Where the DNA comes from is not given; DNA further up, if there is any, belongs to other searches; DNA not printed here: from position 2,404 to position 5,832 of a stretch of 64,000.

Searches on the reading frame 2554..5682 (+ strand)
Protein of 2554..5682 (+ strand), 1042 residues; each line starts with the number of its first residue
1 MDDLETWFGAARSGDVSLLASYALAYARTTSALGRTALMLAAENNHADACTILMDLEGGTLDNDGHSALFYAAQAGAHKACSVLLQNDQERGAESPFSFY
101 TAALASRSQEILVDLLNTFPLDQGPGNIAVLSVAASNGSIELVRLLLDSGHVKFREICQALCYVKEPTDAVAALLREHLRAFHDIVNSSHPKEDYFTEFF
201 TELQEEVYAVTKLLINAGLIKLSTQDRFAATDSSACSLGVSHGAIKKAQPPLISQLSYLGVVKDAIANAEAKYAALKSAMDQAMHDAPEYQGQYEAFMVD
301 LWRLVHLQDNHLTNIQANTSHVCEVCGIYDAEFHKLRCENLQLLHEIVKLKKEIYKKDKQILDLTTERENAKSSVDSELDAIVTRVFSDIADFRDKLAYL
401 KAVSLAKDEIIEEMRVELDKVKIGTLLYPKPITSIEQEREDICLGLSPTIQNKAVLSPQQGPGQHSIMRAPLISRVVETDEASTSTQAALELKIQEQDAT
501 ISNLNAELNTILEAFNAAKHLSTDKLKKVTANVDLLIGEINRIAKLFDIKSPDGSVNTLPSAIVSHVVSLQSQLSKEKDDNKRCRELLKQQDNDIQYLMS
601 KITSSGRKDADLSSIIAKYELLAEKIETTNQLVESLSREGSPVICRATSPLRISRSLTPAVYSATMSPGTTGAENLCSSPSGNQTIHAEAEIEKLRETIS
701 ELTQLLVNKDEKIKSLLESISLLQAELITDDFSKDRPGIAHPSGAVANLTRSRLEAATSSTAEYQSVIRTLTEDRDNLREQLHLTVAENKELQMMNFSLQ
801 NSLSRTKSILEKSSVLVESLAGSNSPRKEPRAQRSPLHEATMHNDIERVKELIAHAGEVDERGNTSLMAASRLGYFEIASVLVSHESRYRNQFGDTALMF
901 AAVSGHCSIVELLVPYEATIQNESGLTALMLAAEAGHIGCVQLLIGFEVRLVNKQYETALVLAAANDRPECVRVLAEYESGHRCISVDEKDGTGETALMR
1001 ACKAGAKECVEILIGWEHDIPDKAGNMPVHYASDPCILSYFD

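Call 87: search_protein_families(library=pfam, proteins=[window:2554-5682:+], max_evalue=0.00001)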
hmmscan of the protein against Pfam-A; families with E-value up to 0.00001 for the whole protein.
window:2554-5682:+ (1042 aa): 5 families
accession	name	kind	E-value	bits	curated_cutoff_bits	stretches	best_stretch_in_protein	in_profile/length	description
PF12796.13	Ank_2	-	7.6e-54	180.7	27.3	4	940-1020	12-86/90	Ankyrin repeats (3 copies)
PF00023.36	Ank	-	2.2e-34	116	21.1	0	925-950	2-29/33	Ankyrin repeat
PF13606.12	Ank_3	-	1e-28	96.2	22.3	0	894-920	2-28/30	Ankyrin repeat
PF13857.12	Ank_5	-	1.1e-23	83.4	27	0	920-963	11-56/56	Ankyrin repeats (many copies)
PF13637.12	Ank_4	-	2.4e-23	82.1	22.7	0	962-1014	3-50/50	Ankyrin repeats (many copies)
